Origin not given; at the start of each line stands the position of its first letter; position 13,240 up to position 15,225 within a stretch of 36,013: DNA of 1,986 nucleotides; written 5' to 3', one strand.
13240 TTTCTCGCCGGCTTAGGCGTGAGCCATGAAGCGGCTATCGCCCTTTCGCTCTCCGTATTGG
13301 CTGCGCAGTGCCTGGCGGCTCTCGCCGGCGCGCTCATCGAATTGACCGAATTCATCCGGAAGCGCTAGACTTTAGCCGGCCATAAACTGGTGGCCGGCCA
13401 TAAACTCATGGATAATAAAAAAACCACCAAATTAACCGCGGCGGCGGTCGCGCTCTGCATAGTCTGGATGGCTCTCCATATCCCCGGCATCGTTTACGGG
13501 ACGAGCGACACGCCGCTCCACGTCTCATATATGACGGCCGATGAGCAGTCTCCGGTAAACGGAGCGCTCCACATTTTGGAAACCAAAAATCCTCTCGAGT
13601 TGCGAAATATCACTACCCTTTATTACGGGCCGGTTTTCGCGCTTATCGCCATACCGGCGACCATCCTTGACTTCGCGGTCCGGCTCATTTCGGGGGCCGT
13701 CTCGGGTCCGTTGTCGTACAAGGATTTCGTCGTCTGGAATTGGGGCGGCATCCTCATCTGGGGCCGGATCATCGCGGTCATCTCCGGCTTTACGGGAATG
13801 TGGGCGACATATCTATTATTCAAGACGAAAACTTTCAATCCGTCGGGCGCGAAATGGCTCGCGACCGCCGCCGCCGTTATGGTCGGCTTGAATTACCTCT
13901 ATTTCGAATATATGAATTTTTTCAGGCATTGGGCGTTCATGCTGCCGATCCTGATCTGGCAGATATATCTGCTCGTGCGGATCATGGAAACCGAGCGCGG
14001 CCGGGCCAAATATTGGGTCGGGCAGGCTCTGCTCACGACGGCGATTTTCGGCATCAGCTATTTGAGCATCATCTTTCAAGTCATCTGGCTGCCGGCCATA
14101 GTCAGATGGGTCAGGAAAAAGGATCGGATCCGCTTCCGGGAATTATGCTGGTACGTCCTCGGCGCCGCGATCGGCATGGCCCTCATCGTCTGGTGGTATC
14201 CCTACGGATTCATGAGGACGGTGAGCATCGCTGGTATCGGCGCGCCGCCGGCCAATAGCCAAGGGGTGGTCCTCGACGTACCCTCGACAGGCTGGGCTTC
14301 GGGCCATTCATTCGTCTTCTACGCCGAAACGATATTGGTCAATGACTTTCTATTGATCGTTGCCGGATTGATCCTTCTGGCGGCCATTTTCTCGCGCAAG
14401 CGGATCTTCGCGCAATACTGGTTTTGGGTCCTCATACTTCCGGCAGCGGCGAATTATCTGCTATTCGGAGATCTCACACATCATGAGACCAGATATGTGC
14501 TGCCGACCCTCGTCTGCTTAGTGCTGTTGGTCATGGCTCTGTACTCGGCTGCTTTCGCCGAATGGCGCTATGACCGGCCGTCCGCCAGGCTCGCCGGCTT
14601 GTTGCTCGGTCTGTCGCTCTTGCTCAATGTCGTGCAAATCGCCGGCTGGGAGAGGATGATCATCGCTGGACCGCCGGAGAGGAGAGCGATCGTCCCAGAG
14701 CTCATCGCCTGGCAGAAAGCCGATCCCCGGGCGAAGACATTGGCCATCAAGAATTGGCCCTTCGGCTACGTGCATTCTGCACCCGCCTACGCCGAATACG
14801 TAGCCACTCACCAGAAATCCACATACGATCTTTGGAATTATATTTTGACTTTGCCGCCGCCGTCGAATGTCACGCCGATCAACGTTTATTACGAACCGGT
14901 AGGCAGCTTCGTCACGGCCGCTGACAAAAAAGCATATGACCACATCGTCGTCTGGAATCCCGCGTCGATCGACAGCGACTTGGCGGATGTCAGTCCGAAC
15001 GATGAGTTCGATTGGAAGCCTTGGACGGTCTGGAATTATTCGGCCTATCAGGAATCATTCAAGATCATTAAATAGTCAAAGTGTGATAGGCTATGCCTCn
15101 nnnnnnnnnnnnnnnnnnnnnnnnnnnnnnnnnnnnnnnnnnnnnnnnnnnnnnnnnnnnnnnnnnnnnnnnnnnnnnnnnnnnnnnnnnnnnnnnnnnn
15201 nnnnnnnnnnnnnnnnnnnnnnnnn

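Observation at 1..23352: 23-kb envelope-glycan locus: an 18-gene coupled operon plus Wzx and Wzy_C-TPR, lacking initiation, sugar-activation and chain-length genes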

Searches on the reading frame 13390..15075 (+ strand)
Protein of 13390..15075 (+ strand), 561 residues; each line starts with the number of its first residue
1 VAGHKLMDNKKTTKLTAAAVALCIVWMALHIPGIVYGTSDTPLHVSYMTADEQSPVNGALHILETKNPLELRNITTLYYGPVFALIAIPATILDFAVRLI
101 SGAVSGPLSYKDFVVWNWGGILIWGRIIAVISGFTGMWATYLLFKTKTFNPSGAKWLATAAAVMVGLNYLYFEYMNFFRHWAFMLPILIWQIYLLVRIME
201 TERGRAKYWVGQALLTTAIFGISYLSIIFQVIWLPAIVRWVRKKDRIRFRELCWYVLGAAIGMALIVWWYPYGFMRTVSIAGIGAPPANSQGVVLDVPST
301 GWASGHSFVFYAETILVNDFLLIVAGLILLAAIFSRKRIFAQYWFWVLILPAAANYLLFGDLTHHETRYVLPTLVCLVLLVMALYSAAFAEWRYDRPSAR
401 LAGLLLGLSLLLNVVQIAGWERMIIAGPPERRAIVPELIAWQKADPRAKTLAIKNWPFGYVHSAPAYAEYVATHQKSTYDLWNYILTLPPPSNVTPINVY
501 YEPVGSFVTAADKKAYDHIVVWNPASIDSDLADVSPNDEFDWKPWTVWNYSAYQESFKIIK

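Call 4: search_protein_families(library=pfam, proteins=[window:13390-15075:+], max_evalue=0.01)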
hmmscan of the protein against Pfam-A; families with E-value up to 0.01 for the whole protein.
window:13390-15075:+ (561 aa): 0 families

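Call 9: find_encoding_contigs(protein=window:13390-15075:+, flank=10000, max_places=6)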
Protein window:13390-15075:+ (561 aa): no gene with exactly this product is on record in the collection.

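Call 11: find_homologous_proteins(query=window:13390-15075:+)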
Query window:13390-15075:+ (561 aa): 41 proteins with E <= 0.001 among 8000 candidates.
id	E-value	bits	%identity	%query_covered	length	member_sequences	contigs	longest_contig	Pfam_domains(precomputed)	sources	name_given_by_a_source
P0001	0.0e+0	1268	100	99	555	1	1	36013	-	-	-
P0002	8.8e-207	706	57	96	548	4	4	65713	-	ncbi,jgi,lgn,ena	jgi:hypothetical protein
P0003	6.9e-198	677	52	99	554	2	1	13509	-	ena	-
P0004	2.5e-183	629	50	96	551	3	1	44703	-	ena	-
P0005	3.3e-182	625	51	96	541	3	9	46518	-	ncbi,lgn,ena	-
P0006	2.9e-178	612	50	98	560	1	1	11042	-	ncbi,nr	ncbi:MAG: hypothetical protein KGI59_01435 [Patescibacteria group bacterium]|nr:hypothetical protein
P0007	2.8e-170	586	47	99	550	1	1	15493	-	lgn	-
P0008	3.0e-168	579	46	99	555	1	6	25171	-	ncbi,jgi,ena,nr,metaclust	ncbi:MAG: hypothetical protein UV60_C0014G0008 [Parcubacteria group bacterium GW2011_GWA2_43_11]|nr:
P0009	3.1e-168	579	48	96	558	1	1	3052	-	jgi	jgi:hypothetical protein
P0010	4.0e-165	569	48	96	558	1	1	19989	-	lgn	-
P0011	3.6e-162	559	45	99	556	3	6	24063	-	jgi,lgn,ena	-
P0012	8.2e-160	551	44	97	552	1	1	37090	-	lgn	-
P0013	2.7e-159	550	47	97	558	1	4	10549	-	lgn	-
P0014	5.2e-157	542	43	100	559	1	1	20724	-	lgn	-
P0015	7.7e-153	528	46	96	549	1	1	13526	-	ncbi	-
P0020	1.9e-137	477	42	96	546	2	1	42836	-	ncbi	-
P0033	6.0e-94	334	37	92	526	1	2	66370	-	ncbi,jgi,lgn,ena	-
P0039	5.1e-81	291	31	99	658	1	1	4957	PF04138.21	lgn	-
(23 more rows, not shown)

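Call 12: find_encoding_contigs(protein=P0002, flank=10000, max_places=3)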
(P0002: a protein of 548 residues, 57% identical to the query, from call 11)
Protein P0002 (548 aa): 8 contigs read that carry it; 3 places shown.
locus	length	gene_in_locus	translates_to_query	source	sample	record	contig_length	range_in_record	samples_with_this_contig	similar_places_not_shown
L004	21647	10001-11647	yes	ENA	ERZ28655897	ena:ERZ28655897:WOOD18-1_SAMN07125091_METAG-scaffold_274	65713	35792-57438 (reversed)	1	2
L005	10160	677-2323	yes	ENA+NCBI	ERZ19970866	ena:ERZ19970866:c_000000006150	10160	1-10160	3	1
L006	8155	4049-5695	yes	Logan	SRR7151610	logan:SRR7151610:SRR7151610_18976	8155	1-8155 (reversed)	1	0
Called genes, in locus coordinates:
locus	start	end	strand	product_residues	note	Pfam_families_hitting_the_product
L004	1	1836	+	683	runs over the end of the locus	PF01935:DUF87 (weak), PF02534:T4SS-DNA_transf (weak), PF10412:TrwB_AAD_bind, PF12696:TraG-D_C (faint)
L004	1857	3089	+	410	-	PF13439:Glyco_transf_4, PF13579:Glyco_trans_4_4, PF00534:Glycos_transf_1, PF13692:Glyco_trans_1_4, PF20706:GT4-conflict, PF13524:Glyco_trans_1_2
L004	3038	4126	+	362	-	PF13439:Glyco_transf_4 (weak), PF13579:Glyco_trans_4_4 (faint), PF00534:Glycos_transf_1 (faint), PF13692:Glyco_trans_1_4 (weak)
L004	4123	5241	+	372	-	PF13439:Glyco_transf_4, PF13579:Glyco_trans_4_4 (faint), PF00534:Glycos_transf_1, PF13692:Glyco_trans_1_4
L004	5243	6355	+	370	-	PF13439:Glyco_transf_4, PF13579:Glyco_trans_4_4, PF20706:GT4-conflict, PF00534:Glycos_transf_1, PF13692:Glyco_trans_1_4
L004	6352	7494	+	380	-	PF00534:Glycos_transf_1, PF13692:Glyco_trans_1_4, PF13524:Glyco_trans_1_2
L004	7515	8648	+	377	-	PF00534:Glycos_transf_1, PF13692:Glyco_trans_1_4, PF20706:GT4-conflict (weak)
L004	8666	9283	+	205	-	PF13489:Methyltransf_23, PF08241:Methyltransf_11, PF08242:Methyltransf_12, PF13649:Methyltransf_25, PF13847:Methyltransf_31 (weak)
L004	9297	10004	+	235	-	PF00535:Glycos_transf_2, PF10111:Glyco_tranf_2_2 (weak)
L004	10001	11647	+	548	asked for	-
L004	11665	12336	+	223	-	PF07021:MetW (weak), PF13489:Methyltransf_23, PF13847:Methyltransf_31 (weak), PF08241:Methyltransf_11, PF08242:Methyltransf_12, PF13649:Methyltransf_25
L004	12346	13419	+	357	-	PF13439:Glyco_transf_4, PF00534:Glycos_transf_1, PF13692:Glyco_trans_1_4, PF13524:Glyco_trans_1_2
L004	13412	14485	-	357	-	-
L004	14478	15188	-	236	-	PF13578:Methyltransf_24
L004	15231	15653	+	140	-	PF04138:GtrA_DPMS_TM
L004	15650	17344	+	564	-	PF13231:PMT_2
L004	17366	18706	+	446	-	PF13489:Methyltransf_23 (weak), PF13641:Glyco_tranf_2_3, PF00535:Glycos_transf_2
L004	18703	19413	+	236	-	PF13489:Methyltransf_23, PF07021:MetW, PF13847:Methyltransf_31, PF08241:Methyltransf_11, PF08242:Methyltransf_12, PF13649:Methyltransf_25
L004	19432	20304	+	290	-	PF05050:Methyltransf_21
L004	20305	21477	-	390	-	PF13524:Glyco_trans_1_2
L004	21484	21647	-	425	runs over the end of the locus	PF01943:Polysacc_synt, PF13440:Polysacc_synt_3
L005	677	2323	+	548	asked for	-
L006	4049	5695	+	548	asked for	-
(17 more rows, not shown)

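Call 16: search_protein_families(library=ncbifam, proteins=[window:13408-15075:+], max_evalue=0.001)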
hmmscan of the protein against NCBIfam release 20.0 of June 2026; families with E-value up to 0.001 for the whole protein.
window:13408-15075:+ (555 aa): 0 families

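Call 17: predict_structure(alignment_id=A1)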
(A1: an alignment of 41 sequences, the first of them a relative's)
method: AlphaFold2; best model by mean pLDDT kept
length: 555 residues; sequences in the alignment: 41
mean_pLDDT: 92.4   pTM: 0.92
mean pLDDT of the five models: 92.4, 92.3, 92.0, 91.1, 90.8
residues with pLDDT >= 90: 452; 70-90: 82; 50-70: 10; < 50: 11
segments of 3 or more residues with pLDDT < 50: 287-296
pLDDT, mean of each block of 10 residues (from residue 1): 80 96 98 91 84 92 87 92 98 96 94 96 98 98 96 98 97 96 98 95 98 96 97 97 97 98 91 76 53 52 95 98 91 88 97 87 95 98 89 96 98 97 95 96 96 95 95 91 90 95 97 95 84 94 95 96
secondary structure, 60 per line:
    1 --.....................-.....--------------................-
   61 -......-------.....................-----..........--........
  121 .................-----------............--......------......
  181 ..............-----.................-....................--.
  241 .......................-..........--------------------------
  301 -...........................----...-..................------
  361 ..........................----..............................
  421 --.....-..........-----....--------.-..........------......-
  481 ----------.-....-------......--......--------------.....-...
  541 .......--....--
elements in order: H3-23 H25-29 H44-59 H62-67 H75-95 H101-110 H113-137 H149-160 H163-168 H175-194 H200-216 H218-237 H240-263 H265-274 H302-328 H337-354 H361-386 H391-420 H423-427 H429-438 E444-447 H458-467 H474-479 E493-496 H504-509 E512-517 H532-536 H538-547 E550-553

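Call 18: find_encoding_contigs(protein=P0033, flank=10000, max_places=2)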
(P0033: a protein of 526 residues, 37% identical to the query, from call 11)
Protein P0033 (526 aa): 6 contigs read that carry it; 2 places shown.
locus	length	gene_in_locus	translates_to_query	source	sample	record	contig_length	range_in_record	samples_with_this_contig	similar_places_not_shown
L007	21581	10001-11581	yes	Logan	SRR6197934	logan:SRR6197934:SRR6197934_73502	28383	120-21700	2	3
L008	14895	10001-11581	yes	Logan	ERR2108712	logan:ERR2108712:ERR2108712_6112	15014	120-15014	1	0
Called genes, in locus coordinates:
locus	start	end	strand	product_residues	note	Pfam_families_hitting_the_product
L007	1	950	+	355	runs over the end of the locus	?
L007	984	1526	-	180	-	-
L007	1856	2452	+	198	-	PF05401:NodS, PF13489:Methyltransf_23, PF03848:TehB, PF13847:Methyltransf_31, PF08241:Methyltransf_11, PF08242:Methyltransf_12, PF13649:Methyltransf_25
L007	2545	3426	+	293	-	PF03721:UDPG_MGDP_dh_N, PF00984:UDPG_MGDP_dh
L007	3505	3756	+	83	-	PF04221:RelB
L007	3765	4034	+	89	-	PF15738:YafQ_toxin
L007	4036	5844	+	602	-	PF00534:Glycos_transf_1, PF13692:Glyco_trans_1_4, PF13524:Glyco_trans_1_2 (weak), PF13489:Methyltransf_23, PF13847:Methyltransf_31, PF08241:Methyltransf_11, PF08242:Methyltransf_12, PF13649:Methyltransf_25, +2 more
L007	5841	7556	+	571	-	PF00004:AAA (weak), PF13207:AAA_17 (faint), PF13238:AAA_18 (faint), PF13671:AAA_33 (faint), PF13439:Glyco_transf_4 (weak), PF00534:Glycos_transf_1, PF13692:Glyco_trans_1_4, PF13524:Glyco_trans_1_2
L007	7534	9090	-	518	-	-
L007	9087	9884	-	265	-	PF13489:Methyltransf_23, PF03848:TehB (weak), PF08003:Methyltransf_9, PF05175:MTS (weak), PF13847:Methyltransf_31, PF08241:Methyltransf_11, PF08242:Methyltransf_12, PF13649:Methyltransf_25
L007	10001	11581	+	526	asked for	-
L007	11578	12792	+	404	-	PF13439:Glyco_transf_4, PF13579:Glyco_trans_4_4, PF00534:Glycos_transf_1, PF13692:Glyco_trans_1_4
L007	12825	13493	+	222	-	PF13489:Methyltransf_23, PF08241:Methyltransf_11, PF08242:Methyltransf_12 (weak), PF13649:Methyltransf_25 (faint), PF13847:Methyltransf_31 (weak)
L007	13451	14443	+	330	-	PF03706:LPG_synthase_TM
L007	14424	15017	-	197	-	PF08242:Methyltransf_12 (weak), PF13489:Methyltransf_23, PF08241:Methyltransf_11, PF13649:Methyltransf_25 (weak)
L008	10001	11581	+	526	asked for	-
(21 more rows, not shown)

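Call 20: fold_search(model_id=the predicted structure, library=pdb)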
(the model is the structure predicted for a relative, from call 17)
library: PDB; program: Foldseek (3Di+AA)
matches with E <= 10: 371; with E <= 0.001: 14
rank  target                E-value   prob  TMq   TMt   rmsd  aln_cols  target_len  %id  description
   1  9s6t_A                2.0e-07  1.00  0.48  0.54   8.1       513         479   14  Ternary cryo-EM structure of chicken ALG12 with Dol25-PP-GlcNAc2Man7, Dol25-P-Man, and Fab (released 2026-03-18)
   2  5ezm                  6.8e-07  1.00  0.44  0.45   9.8       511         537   12  Crystal Structure of ArnT from Cupriavidus metallidurans in the apo state (released 2016-02-17)
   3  5f15                  1.4e-06  1.00  0.43  0.44  10.9       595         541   12  Crystal Structure of ArnT from Cupriavidus metallidurans bound to Undecaprenyl phosphate (released 2016-02-17)
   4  9s6s_A                8.0e-05  1.00  0.51  0.52   9.2       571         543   13  Ternary cryo-EM structure of human ALG9 with Dol25-PP-GlcNAc2Man6, Dol25-P-Man and Fab (released 2026-03-18)
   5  9s6u_A                8.3e-05  1.00  0.48  0.49   7.8       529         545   14  Ternary cryo-EM structure of human ALG9 with Dol25-PP-GlcNAc2Man8, Dol25-P-Man and Fab (released 2026-03-18)
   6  6ftg_5                1.1e-04  1.00  0.42  0.37  11.8       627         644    9  Subtomogram average of OST-containing ribosome-translocon complexes from canine rough microsomal membranes (released 2018-03-21)
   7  8if8_B                1.3e-04  1.00  0.37  0.34  14.9       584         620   13  Arabinosyltransferase AftA (released 2023-05-31)
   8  9i5k_A                2.0e-04  1.00  0.49  0.54   8.9       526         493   11  Structure of the Chaetomium thermophilum Pmt4 homodimer (C2 symmetry) (released 2025-12-24)
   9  5ogl_A                2.5e-04  1.00  0.43  0.35  11.7       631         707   11  Structure of bacterial oligosaccharyltransferase PglB in complex with an acceptor peptide and an lipid-linked oligosac (released 2017-10-25)
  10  8pn9_A                3.2e-04  1.00  0.46  0.40  13.4       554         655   10  Structure of human oligosaccharyltransferase OST-A complex bound to NGI-1 (released 2024-05-08)
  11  6gxc_A                5.7e-04  1.00  0.40  0.33  13.7       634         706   11  Bacterial oligosaccharyltransferase PglB in complex with an inhibitory peptide and a reactive lipid-linked oligosaccha (released 2018-11-14)
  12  7zlg_A                6.7e-04  1.00  0.41  0.36  10.7       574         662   10  Cryo-EM structure of C-mannosyltransferase CeDPY19, in complex with acceptor peptide and bound to CMT2-Fab and anti-Fa (released 2023-01-11)
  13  8if8_C                6.7e-04  1.00  0.35  0.33  15.5       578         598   12  Arabinosyltransferase AftA (released 2023-05-31)
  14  7zlh_A                7.9e-04  1.00  0.41  0.36  10.0       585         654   10  Cryo-EM structure of C-mannosyltransferase CeDPY19, in apo state, bound to CMT2-Fab and anti-Fab nanobody (released 2023-01-11)
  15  7zli_A                1.3e-03  1.00  0.43  0.38  10.3       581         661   10  Cryo-EM structure of C-mannosyltransferase CeDPY19, in complex with Dol25-P-Man and bound to CMT2-Fab and anti-Fab nan (released 2023-01-11)
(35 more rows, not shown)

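Call 21: find_encoding_contigs(protein=P0020, flank=10000, max_places=1)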
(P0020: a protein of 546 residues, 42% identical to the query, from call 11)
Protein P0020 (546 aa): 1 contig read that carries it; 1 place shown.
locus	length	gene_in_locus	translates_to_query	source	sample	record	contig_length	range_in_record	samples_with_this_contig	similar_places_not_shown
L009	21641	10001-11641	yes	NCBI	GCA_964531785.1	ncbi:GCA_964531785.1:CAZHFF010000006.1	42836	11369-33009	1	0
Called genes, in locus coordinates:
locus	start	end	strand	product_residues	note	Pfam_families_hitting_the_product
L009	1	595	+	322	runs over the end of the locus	PF00535:Glycos_transf_2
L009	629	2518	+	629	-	PF13522:GATase_6, PF12481:DUF3700 (weak), PF13537:GATase_7, PF00733:Asn_synthase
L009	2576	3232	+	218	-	PF13489:Methyltransf_23, PF13847:Methyltransf_31, PF08241:Methyltransf_11, PF08242:Methyltransf_12, PF13649:Methyltransf_25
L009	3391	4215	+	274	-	PF13489:Methyltransf_23, PF13847:Methyltransf_31, PF08241:Methyltransf_11, PF08242:Methyltransf_12, PF13649:Methyltransf_25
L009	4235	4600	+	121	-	-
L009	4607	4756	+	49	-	PF19451:DUF5989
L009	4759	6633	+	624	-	PF02543:Carbam_trans_N, PF16861:Carbam_trans_C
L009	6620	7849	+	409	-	PF16822:ALGX (faint)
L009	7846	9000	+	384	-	PF13439:Glyco_transf_4, PF13579:Glyco_trans_4_4, PF20706:GT4-conflict (weak), PF00534:Glycos_transf_1, PF13692:Glyco_trans_1_4, PF13524:Glyco_trans_1_2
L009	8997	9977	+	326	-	PF03706:LPG_synthase_TM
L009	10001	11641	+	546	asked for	-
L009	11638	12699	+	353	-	PF13439:Glyco_transf_4 (weak), PF00534:Glycos_transf_1, PF13692:Glyco_trans_1_4, PF13524:Glyco_trans_1_2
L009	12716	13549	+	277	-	PF05050:Methyltransf_21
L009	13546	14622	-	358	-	-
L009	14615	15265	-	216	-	PF13578:Methyltransf_24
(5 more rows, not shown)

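Call 22: search_solved_structures(query=A1, max_evalue=1)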
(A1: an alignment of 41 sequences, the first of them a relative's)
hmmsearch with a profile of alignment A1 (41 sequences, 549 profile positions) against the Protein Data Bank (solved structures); distinct sequences matched with E-value up to 1: 1.
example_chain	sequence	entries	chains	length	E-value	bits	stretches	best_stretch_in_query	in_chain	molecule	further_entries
4xk8_4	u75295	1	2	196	0.83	11.6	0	348-426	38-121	Chlorophyll a-b binding protein P4, chloroplastic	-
